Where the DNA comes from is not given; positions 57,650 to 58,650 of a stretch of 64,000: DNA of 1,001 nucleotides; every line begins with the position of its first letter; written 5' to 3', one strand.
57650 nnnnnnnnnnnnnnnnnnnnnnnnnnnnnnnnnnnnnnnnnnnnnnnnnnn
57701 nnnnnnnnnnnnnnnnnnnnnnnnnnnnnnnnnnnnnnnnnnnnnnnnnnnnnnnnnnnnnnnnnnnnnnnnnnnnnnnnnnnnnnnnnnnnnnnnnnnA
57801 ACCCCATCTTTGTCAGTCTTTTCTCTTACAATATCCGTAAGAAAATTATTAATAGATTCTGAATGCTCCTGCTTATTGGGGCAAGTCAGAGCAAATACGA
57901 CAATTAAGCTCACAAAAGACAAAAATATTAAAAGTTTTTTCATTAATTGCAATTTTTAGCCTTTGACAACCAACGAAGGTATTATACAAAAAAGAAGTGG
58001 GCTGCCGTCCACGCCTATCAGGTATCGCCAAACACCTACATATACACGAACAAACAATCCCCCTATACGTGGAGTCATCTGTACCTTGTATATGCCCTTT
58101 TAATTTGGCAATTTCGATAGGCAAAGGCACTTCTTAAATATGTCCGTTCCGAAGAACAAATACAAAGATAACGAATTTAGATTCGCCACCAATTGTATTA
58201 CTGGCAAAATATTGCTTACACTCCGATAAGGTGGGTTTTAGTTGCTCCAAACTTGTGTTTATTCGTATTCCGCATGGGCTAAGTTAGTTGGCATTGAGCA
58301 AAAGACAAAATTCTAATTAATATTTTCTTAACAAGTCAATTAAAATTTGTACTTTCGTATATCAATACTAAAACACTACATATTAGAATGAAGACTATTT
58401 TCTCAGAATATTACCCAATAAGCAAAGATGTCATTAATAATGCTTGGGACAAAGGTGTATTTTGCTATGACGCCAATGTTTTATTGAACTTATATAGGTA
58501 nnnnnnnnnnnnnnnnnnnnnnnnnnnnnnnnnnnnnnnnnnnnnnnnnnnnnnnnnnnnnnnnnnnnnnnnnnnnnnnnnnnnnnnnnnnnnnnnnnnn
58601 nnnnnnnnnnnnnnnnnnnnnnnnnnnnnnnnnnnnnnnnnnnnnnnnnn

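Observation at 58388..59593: Orphan PIN-like (DUF4935-type) nuclease with a long helical tail as candidate single-gene defence or abortive-infection effector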

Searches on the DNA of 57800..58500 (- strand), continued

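Call 111: search_with_rna_model(model_id=R1, sources=[L228, L229, L230, L231, L232, L233, L234, L235, L236, L237, L238, L239, L240, L241, L242, L243, L244, L245, L246, L247, L248, L249, L250, L251, L252, L253, L254, L255, L256, L257, L258, L259, L260, L261, L262, L263, L264, L265, L266, L267, L268, L269, L270, L271, L272, L273, L274, L275, L276, L277, L278, L279, L280, L281, L282, L283, L284, L285, L286, L287, L288, L289, L290, L291, L292, L293, L294, L295, L296, L297, L298, L299, L300, L301, L302, L303, L304, L305, L306, L307], max_evalue=0.01)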
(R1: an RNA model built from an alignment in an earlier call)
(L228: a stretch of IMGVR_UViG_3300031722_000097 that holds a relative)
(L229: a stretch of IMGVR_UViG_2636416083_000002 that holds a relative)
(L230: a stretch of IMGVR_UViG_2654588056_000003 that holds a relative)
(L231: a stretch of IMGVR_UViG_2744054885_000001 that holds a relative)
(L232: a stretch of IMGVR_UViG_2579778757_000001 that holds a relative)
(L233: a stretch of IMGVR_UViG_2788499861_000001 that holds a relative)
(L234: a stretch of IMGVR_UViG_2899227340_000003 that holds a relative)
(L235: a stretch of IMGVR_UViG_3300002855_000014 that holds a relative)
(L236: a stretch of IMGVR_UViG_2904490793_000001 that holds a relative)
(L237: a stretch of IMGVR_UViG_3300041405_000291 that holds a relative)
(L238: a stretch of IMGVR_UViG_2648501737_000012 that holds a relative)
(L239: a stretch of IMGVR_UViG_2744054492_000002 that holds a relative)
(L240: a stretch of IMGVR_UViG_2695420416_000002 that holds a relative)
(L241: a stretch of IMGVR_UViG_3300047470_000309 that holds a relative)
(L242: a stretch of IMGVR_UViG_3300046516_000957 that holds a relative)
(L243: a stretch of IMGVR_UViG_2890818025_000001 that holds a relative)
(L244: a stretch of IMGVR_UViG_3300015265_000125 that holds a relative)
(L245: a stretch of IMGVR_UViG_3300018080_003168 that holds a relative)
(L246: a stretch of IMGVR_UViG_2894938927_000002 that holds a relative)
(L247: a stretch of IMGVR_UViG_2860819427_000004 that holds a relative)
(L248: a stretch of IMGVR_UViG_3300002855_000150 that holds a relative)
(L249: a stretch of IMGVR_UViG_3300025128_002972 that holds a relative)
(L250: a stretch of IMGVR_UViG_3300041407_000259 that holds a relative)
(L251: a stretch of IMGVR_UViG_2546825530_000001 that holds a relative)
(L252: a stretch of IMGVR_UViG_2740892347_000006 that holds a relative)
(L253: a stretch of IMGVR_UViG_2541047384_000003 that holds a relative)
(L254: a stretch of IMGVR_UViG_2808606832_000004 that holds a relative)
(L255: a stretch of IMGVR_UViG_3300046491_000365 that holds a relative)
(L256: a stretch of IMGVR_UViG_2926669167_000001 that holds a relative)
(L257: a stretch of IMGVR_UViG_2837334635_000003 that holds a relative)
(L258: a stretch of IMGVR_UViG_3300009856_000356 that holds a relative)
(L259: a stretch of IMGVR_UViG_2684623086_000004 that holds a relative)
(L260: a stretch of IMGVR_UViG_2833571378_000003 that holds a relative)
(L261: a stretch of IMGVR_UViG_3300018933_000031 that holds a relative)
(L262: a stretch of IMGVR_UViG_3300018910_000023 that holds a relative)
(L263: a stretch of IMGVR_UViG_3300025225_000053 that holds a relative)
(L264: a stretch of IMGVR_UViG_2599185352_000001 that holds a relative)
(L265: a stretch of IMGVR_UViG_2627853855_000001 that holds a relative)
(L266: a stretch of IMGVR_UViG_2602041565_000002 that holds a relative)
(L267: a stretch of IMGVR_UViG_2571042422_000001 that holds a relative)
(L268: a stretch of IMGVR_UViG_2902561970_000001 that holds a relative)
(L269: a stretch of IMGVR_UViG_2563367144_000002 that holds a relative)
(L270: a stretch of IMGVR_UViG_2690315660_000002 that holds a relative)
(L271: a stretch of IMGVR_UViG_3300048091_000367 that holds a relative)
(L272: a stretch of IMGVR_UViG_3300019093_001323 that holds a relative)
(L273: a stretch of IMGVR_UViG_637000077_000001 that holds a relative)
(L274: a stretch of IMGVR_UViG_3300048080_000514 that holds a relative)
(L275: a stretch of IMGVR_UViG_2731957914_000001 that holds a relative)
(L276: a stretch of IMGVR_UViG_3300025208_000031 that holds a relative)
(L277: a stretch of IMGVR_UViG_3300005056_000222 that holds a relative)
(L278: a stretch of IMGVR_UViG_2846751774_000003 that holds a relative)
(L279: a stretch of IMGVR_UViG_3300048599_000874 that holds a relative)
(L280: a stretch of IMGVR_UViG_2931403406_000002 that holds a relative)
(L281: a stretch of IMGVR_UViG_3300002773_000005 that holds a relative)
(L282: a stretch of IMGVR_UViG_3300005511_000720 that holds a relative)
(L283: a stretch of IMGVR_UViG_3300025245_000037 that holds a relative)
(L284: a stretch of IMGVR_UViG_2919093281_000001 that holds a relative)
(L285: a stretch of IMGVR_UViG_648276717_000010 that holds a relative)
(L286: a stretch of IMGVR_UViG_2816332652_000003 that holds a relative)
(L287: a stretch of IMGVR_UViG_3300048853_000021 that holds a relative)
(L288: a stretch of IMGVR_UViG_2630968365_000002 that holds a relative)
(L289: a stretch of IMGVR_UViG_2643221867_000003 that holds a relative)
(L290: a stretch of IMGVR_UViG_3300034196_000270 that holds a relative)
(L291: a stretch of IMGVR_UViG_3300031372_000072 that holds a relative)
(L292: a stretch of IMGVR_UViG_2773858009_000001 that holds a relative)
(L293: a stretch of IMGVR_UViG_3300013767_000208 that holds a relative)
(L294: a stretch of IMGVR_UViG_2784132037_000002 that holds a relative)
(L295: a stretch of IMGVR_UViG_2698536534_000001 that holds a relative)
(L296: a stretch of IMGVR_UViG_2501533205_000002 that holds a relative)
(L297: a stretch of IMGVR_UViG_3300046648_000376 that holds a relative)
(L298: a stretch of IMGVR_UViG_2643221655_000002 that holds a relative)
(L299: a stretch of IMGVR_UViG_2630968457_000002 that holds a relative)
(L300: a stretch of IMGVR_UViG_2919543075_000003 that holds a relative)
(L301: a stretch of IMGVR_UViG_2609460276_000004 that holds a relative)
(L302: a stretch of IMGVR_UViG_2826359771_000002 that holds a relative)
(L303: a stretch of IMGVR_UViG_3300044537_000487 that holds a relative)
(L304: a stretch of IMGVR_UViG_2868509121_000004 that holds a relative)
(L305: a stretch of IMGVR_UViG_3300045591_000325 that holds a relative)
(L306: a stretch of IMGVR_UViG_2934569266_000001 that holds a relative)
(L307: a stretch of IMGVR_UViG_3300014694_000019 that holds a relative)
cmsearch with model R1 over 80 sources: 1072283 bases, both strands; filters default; matches with E-value up to 0.01: 0.
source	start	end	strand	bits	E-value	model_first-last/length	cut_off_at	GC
